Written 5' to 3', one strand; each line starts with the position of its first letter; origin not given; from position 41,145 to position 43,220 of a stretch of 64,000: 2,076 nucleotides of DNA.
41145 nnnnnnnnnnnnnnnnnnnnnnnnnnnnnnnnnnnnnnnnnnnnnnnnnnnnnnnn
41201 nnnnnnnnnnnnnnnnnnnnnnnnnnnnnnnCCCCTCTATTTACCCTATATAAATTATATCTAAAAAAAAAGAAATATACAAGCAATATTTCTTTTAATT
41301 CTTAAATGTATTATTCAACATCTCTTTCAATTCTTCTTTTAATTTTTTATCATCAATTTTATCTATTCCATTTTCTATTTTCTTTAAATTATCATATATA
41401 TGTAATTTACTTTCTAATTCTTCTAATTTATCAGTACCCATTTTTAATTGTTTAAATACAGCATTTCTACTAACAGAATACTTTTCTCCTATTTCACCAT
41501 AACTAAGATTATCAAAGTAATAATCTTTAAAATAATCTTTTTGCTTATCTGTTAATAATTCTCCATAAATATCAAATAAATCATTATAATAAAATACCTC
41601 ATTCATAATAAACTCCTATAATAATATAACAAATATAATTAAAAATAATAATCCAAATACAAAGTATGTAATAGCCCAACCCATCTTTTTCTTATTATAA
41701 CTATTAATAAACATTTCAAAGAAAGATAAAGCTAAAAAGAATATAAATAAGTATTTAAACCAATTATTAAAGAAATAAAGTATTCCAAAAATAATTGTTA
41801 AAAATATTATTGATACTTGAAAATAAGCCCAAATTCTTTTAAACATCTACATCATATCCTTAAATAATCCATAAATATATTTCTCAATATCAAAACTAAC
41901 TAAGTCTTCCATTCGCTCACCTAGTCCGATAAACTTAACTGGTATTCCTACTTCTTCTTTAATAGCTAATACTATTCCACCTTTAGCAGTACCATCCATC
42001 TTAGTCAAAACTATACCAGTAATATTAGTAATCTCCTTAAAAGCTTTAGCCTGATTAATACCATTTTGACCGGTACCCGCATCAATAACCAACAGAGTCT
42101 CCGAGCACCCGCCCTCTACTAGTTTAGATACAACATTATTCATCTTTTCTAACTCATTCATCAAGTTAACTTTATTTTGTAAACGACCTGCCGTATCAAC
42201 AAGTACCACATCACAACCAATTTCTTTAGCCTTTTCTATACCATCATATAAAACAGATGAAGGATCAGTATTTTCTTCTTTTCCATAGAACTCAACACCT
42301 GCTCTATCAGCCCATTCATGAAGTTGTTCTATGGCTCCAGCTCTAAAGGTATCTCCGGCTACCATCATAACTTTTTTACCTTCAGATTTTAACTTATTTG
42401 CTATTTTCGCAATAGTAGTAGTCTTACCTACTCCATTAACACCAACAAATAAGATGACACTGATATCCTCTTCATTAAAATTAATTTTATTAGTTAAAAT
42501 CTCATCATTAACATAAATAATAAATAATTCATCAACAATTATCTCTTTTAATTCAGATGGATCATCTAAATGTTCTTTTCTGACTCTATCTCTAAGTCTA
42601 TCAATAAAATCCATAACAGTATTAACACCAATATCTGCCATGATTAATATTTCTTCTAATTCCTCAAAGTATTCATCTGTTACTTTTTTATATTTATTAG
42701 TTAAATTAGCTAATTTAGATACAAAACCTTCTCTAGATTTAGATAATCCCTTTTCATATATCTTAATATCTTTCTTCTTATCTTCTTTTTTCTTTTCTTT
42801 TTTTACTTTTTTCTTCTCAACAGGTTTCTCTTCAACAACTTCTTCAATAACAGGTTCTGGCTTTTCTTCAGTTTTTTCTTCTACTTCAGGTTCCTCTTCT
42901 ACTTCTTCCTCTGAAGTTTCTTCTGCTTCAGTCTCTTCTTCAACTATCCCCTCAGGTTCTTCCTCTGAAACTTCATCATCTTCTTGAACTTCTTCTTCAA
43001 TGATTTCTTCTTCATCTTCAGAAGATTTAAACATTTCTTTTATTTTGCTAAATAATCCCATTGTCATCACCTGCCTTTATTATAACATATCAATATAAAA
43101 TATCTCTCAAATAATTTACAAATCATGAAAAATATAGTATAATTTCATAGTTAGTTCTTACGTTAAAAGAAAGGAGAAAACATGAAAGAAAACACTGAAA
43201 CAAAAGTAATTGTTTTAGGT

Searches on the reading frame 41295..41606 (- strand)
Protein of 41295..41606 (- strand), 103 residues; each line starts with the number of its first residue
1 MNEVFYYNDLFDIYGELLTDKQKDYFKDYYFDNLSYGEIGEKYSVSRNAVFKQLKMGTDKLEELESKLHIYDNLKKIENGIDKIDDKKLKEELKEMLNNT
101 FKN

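Call 3: search_protein_families(library=pfam, proteins=[window:41295-41606:-], max_evalue=0.01)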
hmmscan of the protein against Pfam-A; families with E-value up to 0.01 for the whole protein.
window:41295-41606:- (103 aa): 3 families
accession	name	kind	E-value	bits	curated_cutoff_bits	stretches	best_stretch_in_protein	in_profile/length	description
PF04297.20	UPF0122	-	4.4e-24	85.1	22.7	1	2-95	2-96/101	Putative helix-turn-helix protein, YlxM / p13 like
PF04545.22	Sigma70_r4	-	6.3e-06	26.1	24.1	1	18-60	5-47/50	Sigma-70, region 4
PF08281.18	Sigma70_r4_2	-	0.0018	18.4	25.7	1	18-57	11-50/54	Sigma-70, region 4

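Call 5: search_protein_families(library=ncbifam, proteins=[window:41295-41606:-], max_evalue=0.01)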
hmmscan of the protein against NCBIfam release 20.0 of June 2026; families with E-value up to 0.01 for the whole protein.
window:41295-41606:- (103 aa): 14 families
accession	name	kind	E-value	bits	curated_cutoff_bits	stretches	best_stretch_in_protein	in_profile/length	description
NF045758.2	YlxM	equivalog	5.5e-25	87.3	80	1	4-72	3-71/72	YlxM family DNA-binding protein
NF001068.0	PRK00118.1-4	equivalog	1.8e-20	73.6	125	1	7-86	9-88/113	putative DNA-binding protein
NF001070.0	PRK00118.1-6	equivalog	6.9e-19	68.2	117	1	7-91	8-92/110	putative DNA-binding protein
NF001067.0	PRK00118.1-2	equivalog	4.1e-16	59.4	156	1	7-88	12-93/110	putative DNA-binding protein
NF001066.0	PRK00118.1-1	equivalog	2.2e-15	57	147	1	7-90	9-92/110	putative DNA-binding protein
NF001069.0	PRK00118.1-5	equivalog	3e-15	56.5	194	1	7-96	8-98/110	putative DNA-binding protein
NF001071.0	PRK00118.2-1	equivalog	7.3e-15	55.4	160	1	4-86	5-87/117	putative DNA-binding protein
NF001072.0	PRK00118.2-2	equivalog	2e-14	53.9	97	1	1-96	1-102/111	putative DNA-binding protein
NF001073.0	PRK00118.2-3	equivalog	1.8e-13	50.9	128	1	2-95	5-98/99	putative DNA-binding protein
NF001075.0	PRK00118.2-6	equivalog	2.1e-13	50.7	151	1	7-96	15-109/114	putative DNA-binding protein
NF001074.0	PRK00118.2-4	equivalog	3.7e-10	40.1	186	1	1-96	1-99/110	putative DNA-binding protein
TIGR02937.1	sigma70-ECF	superfamily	3.7e-07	29.9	42.9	1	16-63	116-163/165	sigma-70 family RNA polymerase sigma factor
TIGR02985.1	Sig70_bacteroi1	subfamily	5.5e-05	23.4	126.4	1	17-62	114-159/162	RNA polymerase sigma-70 factor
NF047534.1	lipo_BTA121_dup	subfamily_domain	0.0076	16.5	45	1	55-99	45-90/134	BTA121 domain-containing protein surface lipoprotein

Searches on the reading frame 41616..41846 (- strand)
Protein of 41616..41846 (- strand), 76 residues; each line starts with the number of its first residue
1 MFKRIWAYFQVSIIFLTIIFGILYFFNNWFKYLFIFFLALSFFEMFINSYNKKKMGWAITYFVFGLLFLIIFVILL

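Call 3: search_protein_families(library=pfam, proteins=[window:41616-41846:-], max_evalue=0.01)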
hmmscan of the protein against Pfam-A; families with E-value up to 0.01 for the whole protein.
window:41616-41846:- (76 aa): 0 families

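Call 5: search_protein_families(library=ncbifam, proteins=[window:41616-41846:-], max_evalue=0.01)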
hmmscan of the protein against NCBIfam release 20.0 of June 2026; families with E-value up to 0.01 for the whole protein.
window:41616-41846:- (76 aa): 0 families

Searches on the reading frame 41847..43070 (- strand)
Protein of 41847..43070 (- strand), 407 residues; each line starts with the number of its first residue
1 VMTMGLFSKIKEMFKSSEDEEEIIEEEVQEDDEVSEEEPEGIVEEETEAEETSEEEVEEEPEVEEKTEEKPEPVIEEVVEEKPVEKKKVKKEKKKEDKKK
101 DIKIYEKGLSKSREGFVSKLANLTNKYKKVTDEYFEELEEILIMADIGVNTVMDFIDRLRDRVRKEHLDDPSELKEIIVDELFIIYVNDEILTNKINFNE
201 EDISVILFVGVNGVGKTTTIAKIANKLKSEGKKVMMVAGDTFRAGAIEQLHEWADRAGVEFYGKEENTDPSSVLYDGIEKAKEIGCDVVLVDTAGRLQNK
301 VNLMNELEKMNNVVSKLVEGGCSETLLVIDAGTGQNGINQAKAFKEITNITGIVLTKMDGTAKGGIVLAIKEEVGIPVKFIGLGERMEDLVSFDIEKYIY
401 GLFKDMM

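Call 3: search_protein_families(library=pfam, proteins=[window:41847-43070:-], max_evalue=0.01)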
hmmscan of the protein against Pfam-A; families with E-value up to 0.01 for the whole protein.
window:41847-43070:- (407 aa): 25 families
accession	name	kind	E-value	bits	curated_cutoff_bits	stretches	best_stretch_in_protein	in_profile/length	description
PF00448.28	SRP54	-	1.4e-76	256.9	22.7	1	204-403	2-195/196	SRP54-type protein, GTPase domain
PF02881.24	SRP54_N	-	3e-17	63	22.4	1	117-182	2-75/75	SRP54-type protein, helical bundle domain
PF13401.12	AAA_22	-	2.8e-05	24.9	27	1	204-313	6-110/130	AAA domain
PF03308.22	MeaB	-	2.9e-05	23.6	23.1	1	204-240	34-70/273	Methylmalonyl Co-A mutase-associated GTPase MeaB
PF00004.35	AAA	-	0.00011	23.1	21.2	1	206-301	1-73/131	ATPase family associated with various cellular activities (AAA)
PF01583.26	APS_kinase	-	0.00019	21.9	21.1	1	205-250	4-49/152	Adenylylsulphate kinase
PF01656.29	CbiA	-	0.00022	21.6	25.4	1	213-374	9-100/125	CobQ/CobB/MinD/ParA nucleotide binding domain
PF13604.12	AAA_30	-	0.00022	21.4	27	1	205-248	20-63/191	AAA domain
PF13207.12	AAA_17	-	0.00023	21.9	27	1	209-309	1-94/136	AAA domain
PF13614.12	AAA_31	-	0.00046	20.6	27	1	213-240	12-39/177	AAA domain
PF03266.21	NTPase_1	-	0.00056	20.2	23.9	1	208-235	4-31/168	NTPase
PF01926.29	MMR_HSR1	-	0.00077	20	21.9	1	206-346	2-98/113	50S ribosome-binding GTPase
PF00465.25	Fe-ADH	-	0.00083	19.4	31.3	1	218-290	9-85/168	Iron-containing alcohol dehydrogenase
PF00142.24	Fer4_NifH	-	0.001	19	25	1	206-308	3-111/271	4Fe-4S iron sulfur cluster binding proteins, NifH/frxC family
PF00005.33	ABC_tran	-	0.0013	19.8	25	1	194-289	2-80/137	ABC transporter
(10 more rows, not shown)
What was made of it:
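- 41847..43070 (-): ftsY (SRP receptor; acidic N-terminal A-domain). Pfam SRP54 at 1e-76 and SRP54_N (call 3).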
